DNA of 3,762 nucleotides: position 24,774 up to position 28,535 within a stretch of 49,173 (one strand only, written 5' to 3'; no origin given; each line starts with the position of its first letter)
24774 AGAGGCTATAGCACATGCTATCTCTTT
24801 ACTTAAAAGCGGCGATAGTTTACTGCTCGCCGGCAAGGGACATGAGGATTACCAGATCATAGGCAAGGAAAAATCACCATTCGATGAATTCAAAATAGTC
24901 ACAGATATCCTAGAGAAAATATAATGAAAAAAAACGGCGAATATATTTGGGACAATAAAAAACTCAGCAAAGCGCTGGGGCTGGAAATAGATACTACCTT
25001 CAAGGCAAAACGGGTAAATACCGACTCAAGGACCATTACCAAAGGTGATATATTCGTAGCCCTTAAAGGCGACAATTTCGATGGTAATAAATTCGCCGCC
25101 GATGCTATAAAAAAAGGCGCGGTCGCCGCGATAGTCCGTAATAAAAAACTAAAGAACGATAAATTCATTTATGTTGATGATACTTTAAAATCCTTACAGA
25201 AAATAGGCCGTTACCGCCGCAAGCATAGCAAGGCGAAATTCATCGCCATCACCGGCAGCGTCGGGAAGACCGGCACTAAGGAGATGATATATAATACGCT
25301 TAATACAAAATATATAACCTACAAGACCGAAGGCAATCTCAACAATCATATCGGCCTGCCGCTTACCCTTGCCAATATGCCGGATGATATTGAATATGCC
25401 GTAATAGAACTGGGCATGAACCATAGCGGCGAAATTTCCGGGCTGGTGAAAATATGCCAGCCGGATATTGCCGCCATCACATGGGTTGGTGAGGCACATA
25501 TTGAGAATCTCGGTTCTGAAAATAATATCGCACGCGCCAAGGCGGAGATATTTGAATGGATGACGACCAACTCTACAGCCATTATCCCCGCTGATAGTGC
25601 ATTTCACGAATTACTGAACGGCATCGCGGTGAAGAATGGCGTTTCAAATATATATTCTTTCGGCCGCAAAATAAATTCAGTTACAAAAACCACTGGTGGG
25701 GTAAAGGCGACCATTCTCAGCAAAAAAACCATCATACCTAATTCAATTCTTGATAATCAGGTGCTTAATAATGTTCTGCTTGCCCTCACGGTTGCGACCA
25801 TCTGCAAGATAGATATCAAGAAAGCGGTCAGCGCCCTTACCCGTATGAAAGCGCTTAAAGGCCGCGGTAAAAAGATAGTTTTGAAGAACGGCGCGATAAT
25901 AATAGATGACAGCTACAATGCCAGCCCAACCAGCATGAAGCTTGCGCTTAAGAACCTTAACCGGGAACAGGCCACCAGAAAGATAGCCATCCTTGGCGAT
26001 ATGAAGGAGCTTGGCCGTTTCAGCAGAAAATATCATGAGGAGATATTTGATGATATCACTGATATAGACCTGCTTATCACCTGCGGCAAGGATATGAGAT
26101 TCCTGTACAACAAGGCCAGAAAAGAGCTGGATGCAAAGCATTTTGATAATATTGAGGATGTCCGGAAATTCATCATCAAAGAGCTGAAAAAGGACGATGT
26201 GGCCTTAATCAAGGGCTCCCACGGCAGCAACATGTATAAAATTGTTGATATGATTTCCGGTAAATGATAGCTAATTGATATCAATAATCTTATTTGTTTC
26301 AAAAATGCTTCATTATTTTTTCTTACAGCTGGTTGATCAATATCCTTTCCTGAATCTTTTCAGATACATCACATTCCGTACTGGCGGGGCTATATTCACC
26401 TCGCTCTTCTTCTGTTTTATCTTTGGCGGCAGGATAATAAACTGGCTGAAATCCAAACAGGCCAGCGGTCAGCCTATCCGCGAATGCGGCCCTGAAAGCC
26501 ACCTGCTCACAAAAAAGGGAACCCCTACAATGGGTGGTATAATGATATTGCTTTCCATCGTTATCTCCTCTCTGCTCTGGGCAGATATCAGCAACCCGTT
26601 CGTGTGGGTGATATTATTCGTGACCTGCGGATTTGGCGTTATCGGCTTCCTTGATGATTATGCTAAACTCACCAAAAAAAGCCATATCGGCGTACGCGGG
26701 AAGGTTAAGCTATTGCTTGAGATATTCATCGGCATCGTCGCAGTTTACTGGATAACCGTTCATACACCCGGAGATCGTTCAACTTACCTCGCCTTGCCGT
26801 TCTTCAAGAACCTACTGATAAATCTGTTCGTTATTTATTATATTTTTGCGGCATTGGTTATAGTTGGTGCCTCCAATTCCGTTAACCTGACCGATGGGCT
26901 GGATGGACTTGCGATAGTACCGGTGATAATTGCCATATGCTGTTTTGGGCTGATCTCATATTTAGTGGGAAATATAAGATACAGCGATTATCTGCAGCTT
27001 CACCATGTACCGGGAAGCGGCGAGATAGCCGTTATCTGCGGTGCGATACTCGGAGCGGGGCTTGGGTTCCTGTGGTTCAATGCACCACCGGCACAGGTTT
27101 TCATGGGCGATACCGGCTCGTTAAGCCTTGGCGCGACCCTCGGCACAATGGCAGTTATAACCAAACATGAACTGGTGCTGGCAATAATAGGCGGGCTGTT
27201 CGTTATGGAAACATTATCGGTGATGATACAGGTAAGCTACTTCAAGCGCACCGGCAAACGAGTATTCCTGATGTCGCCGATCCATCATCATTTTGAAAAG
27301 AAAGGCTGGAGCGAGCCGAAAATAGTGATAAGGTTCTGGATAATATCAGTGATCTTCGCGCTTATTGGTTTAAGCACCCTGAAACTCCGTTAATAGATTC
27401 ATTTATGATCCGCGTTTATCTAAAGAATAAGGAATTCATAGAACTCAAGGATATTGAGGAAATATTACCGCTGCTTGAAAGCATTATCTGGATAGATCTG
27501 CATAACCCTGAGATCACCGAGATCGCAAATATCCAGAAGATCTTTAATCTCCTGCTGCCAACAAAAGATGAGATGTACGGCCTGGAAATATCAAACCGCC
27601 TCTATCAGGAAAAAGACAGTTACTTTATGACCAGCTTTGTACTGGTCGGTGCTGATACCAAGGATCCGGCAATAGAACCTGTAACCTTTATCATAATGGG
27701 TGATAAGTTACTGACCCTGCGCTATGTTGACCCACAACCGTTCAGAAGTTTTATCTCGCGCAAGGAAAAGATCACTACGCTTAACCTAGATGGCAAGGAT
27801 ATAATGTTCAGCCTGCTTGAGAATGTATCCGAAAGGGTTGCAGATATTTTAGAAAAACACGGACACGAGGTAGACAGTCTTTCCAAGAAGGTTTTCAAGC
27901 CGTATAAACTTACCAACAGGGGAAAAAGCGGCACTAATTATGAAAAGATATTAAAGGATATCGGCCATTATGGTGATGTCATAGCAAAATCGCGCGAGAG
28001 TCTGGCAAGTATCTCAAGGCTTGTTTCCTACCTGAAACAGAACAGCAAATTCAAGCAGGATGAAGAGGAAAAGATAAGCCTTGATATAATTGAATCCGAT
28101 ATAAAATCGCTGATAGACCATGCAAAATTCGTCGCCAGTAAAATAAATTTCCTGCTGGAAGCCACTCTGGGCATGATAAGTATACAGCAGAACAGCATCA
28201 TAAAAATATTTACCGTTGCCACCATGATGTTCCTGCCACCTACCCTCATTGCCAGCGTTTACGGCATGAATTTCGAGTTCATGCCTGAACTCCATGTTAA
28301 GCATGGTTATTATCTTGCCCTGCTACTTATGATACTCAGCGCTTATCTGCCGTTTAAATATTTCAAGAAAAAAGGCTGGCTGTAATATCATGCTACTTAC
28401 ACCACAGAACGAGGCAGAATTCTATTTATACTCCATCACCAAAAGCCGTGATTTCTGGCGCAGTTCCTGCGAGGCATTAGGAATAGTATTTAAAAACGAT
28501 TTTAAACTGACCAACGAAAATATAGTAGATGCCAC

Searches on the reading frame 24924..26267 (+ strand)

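Call 8: search_protein_families(library=pfam, proteins=[window:24924-26267:+], max_evalue=0.01)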
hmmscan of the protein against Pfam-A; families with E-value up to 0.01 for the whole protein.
window:24924-26267:+ (447 aa): 3 families
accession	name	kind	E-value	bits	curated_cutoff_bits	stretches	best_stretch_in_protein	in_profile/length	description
PF08245.18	Mur_ligase_M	-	4.7e-38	131.6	24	1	109-291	1-200/200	Mur ligase middle domain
PF02875.26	Mur_ligase_C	-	1.2e-19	71.8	28.4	1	317-433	5-127/127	Mur ligase, glutamate ligase domain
PF01225.30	Mur_ligase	-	5.6e-08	33.5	21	1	30-75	4-54/95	Mur ligase family, catalytic domain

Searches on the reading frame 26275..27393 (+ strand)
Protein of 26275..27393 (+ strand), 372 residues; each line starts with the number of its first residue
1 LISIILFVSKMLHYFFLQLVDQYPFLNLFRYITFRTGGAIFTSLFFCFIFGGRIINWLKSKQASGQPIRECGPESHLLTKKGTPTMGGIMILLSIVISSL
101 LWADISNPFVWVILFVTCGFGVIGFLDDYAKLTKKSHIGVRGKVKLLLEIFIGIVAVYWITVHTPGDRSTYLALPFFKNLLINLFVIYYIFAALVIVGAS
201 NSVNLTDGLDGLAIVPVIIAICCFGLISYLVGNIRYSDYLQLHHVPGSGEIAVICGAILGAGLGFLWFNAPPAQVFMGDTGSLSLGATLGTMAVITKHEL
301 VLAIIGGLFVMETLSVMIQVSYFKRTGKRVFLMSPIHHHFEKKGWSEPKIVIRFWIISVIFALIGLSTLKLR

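Call 8: search_protein_families(library=pfam, proteins=[window:26275-27393:+], max_evalue=0.01)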
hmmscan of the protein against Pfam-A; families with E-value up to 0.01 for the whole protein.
window:26275-27393:+ (372 aa): 2 families
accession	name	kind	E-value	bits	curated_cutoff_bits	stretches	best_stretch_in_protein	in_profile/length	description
PF00953.26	Glycos_transf_4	-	1.3e-34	119.9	27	1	111-296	2-159/160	Glycosyl transferase family 4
PF10555.14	MraY_sig1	-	4.3e-05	23.2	20.1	1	80-92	1-13/13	Phospho-N-acetylmuramoyl-pentapeptide-transferase signature 1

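Call 66: find_homologous_proteins(query=window:26275-27393:+, max_evalue=1e-80)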
Query window:26275-27393:+ (372 aa): 8000 proteins with E <= 1e-80 among 8000 candidates; the best 120 are listed.
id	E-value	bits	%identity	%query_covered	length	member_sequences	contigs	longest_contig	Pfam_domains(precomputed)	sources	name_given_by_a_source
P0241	1.0e-236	803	100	97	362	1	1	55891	PF00953.27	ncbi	-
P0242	2.0e-206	704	86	97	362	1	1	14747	PF00953.27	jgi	jgi:phospho-N-acetylmuramoyl-pentapeptide-transferase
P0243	4.1e-206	703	87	97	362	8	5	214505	PF00953.27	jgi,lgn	jgi:phospho-N-acetylmuramoyl-pentapeptide-transferase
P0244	1.4e-204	698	84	97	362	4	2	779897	PF00953.27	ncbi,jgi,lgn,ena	jgi:phospho-N-acetylmuramoyl-pentapeptide-transferase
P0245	2.5e-201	687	83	97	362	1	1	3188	PF00953.27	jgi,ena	jgi:phospho-N-acetylmuramoyl-pentapeptide-transferase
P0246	9.7e-201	685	83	97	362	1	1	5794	PF00953.27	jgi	-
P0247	5.7e-199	679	81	97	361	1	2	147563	PF00953.27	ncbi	-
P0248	9.1e-198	675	83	97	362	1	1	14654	PF00953.27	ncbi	-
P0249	1.8e-196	671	85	95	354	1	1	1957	PF00953.27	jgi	-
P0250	1.6e-185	635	76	97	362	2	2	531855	PF00953.27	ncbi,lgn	-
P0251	2.6e-182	624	75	97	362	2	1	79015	PF00953.27,PF10555.15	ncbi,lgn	-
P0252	3.2e-182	624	76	97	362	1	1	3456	PF00953.27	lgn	-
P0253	1.5e-177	609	74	97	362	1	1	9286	PF00953.27,PF10555.15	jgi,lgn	jgi:phospho-N-acetylmuramoyl-pentapeptide-transferase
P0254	2.0e-176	605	87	84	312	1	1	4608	PF00953.27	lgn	-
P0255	9.1e-175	599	72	97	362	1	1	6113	PF00953.27,PF10555.15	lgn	-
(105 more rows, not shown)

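Call 68: find_encoding_contigs(protein=P0243, flank=10000, max_places=4)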
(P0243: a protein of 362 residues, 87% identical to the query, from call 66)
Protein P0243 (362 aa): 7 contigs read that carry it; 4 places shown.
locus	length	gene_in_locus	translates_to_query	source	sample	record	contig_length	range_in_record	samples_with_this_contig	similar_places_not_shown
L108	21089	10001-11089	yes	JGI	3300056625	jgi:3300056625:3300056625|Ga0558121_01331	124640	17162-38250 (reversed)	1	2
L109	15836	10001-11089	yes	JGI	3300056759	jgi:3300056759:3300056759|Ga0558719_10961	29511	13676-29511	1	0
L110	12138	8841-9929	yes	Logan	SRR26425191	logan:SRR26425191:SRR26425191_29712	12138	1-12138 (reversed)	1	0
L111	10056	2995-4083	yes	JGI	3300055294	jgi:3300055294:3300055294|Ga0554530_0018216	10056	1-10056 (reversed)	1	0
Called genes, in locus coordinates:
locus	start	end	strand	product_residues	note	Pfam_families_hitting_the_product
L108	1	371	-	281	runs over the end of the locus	PF01507:PAPS_reduct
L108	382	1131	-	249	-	PF01507:PAPS_reduct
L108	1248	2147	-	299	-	PF08501:Shikimate_dh_N, PF01488:Shikimate_DH, PF18317:SDH_C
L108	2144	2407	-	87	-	PF01313:Bac_export_3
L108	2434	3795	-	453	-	PF03448:MgtE_N, PF00571:CBS (weak), PF01769:MgtE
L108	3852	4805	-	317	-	PF00698:Acyl_transf_1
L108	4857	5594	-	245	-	PF00702:Hydrolase, PF13419:HAD_2, PF13242:Hydrolase_like (weak)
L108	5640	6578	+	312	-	PF00890:FAD_binding_2 (faint), PF01134:GIDA (faint), PF01266:DAO (faint), PF03486:HI0933_like (faint), PF07992:Pyr_redox_2, PF12831:FAD_oxidored (faint), PF13738:Pyr_redox_3, PF00070:Pyr_redox, +1 more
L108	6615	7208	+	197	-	PF01195:Pept_tRNA_hydro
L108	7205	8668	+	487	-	PF01225:Mur_ligase, PF08245:Mur_ligase_M, PF02875:Mur_ligase_C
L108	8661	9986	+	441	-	PF01225:Mur_ligase, PF27247:MJ1673 (faint), PF08245:Mur_ligase_M, PF02875:Mur_ligase_C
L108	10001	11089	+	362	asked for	PF00953:Glycos_transf_4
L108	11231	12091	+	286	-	-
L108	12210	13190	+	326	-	PF01544:CorA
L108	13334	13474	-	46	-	-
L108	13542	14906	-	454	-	PF05618:RimB-like, PF14397:ATPgrasp_ST (faint), PF18030:Rimk_N, PF02655:ATP-grasp_3 (weak), PF08443:RimK, PF02955:GSH-S_ATP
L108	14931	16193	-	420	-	PF00109:ketoacyl-synt, PF02801:Ketoacyl-synt_C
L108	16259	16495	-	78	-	PF23297:ACP_SdgA_C (weak), PF00550:PP-binding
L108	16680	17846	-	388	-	PF04972:BON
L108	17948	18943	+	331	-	PF03320:FBPase_glpX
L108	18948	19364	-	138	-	-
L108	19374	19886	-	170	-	-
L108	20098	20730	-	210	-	PF00697:PRAI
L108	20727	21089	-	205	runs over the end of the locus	PF00081:Sod_Fe_N, PF02777:Sod_Fe_C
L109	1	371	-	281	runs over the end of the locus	PF01507:PAPS_reduct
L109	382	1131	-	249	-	PF01507:PAPS_reduct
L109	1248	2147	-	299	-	PF08501:Shikimate_dh_N, PF01488:Shikimate_DH, PF18317:SDH_C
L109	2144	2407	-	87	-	PF01313:Bac_export_3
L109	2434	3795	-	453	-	PF03448:MgtE_N, PF00571:CBS (weak), PF01769:MgtE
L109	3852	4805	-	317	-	PF00698:Acyl_transf_1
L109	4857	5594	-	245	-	PF00702:Hydrolase, PF13419:HAD_2, PF13242:Hydrolase_like (weak)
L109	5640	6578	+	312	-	PF00890:FAD_binding_2 (faint), PF01134:GIDA (faint), PF01266:DAO (faint), PF03486:HI0933_like (faint), PF07992:Pyr_redox_2, PF12831:FAD_oxidored (faint), PF13738:Pyr_redox_3, PF00070:Pyr_redox, +1 more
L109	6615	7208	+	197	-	PF01195:Pept_tRNA_hydro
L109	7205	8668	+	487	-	PF01225:Mur_ligase, PF08245:Mur_ligase_M, PF02875:Mur_ligase_C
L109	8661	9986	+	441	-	PF01225:Mur_ligase, PF27247:MJ1673 (faint), PF08245:Mur_ligase_M, PF02875:Mur_ligase_C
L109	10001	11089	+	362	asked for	PF00953:Glycos_transf_4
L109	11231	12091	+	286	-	-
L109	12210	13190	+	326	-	PF01544:CorA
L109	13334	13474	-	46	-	-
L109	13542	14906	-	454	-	PF05618:RimB-like, PF14397:ATPgrasp_ST (faint), PF18030:Rimk_N, PF02655:ATP-grasp_3 (weak), PF08443:RimK, PF02955:GSH-S_ATP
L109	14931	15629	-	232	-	PF00109:ketoacyl-synt, PF02801:Ketoacyl-synt_C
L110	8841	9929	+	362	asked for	PF00953:Glycos_transf_4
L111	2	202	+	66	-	?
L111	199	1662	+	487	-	PF01225:Mur_ligase, PF08245:Mur_ligase_M, PF02875:Mur_ligase_C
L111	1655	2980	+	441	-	PF01225:Mur_ligase, PF27247:MJ1673 (faint), PF08245:Mur_ligase_M, PF02875:Mur_ligase_C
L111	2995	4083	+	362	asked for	PF00953:Glycos_transf_4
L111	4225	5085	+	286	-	-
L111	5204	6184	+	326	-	PF01544:CorA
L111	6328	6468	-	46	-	-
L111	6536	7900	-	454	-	PF05618:RimB-like, PF14397:ATPgrasp_ST (faint), PF18030:Rimk_N, PF02655:ATP-grasp_3 (weak), PF08443:RimK, PF02955:GSH-S_ATP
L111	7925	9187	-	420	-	PF00109:ketoacyl-synt, PF02801:Ketoacyl-synt_C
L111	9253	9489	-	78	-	PF23297:ACP_SdgA_C (weak), PF00550:PP-binding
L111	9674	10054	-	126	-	?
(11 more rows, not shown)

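Call 69: find_encoding_contigs(protein=P0244, flank=10000, max_places=3)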
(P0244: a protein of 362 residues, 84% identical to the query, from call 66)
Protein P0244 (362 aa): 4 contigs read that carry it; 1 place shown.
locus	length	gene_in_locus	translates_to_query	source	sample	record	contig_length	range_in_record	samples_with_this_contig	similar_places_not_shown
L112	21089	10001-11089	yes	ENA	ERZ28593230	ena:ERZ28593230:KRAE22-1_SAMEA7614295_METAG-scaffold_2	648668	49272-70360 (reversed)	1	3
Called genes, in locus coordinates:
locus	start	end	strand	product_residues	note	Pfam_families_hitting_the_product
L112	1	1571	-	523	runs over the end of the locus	PF07549:Sec_GG (faint), PF21760:SecD_1st, PF22599:SecDF_P1_head, PF02355:SecD_SecF_C, PF03176:MMPL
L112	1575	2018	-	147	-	PF02699:YajC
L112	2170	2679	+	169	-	PF06776:IalB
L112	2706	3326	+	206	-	PF00814:TsaD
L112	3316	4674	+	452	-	PF02881:SRP54_N, PF13401:AAA_22 (weak), PF00448:SRP54, PF01656:CbiA (weak), PF02978:SRP_SPB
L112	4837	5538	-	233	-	PF00702:Hydrolase, PF13419:HAD_2, PF13242:Hydrolase_like (weak)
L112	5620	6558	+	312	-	PF01134:GIDA (faint), PF01266:DAO (faint), PF01488:Shikimate_DH (faint), PF07992:Pyr_redox_2, PF12831:FAD_oxidored (faint), PF13738:Pyr_redox_3, PF00070:Pyr_redox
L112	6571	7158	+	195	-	PF01195:Pept_tRNA_hydro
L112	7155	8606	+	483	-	PF01225:Mur_ligase, PF08245:Mur_ligase_M, PF02875:Mur_ligase_C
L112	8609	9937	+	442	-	PF01225:Mur_ligase, PF08245:Mur_ligase_M, PF02875:Mur_ligase_C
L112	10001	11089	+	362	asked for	PF00953:Glycos_transf_4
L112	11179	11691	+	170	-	-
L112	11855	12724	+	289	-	-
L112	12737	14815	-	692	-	PF13567:DUF4131, PF03772:Competence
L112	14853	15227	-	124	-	PF00072:Response_reg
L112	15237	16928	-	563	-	PF00989:PAS (weak), PF13426:PAS_9, PF08447:PAS_3 (faint), PF00512:HisKA (weak), PF02518:HATPase_c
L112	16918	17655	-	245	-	PF00392:GntR, PF07729:FCD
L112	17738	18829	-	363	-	PF01168:Ala_racemase_N, PF00842:Ala_racemase_C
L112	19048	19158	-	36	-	-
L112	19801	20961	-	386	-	PF00239:Resolvase, PF07508:Recombinase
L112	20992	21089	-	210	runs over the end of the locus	PF11149:DUF2924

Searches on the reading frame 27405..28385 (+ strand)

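Call 7: search_protein_families(library=pfam, proteins=[window:27405-28385:+], max_evalue=0.01)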
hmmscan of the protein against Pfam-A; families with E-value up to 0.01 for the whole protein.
window:27405-28385:+ (326 aa): 1 family
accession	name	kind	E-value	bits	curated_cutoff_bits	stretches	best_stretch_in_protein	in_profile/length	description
PF01544.23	CorA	-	2e-46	159.1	27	1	26-322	3-292/292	CorA-like Mg2+ transporter protein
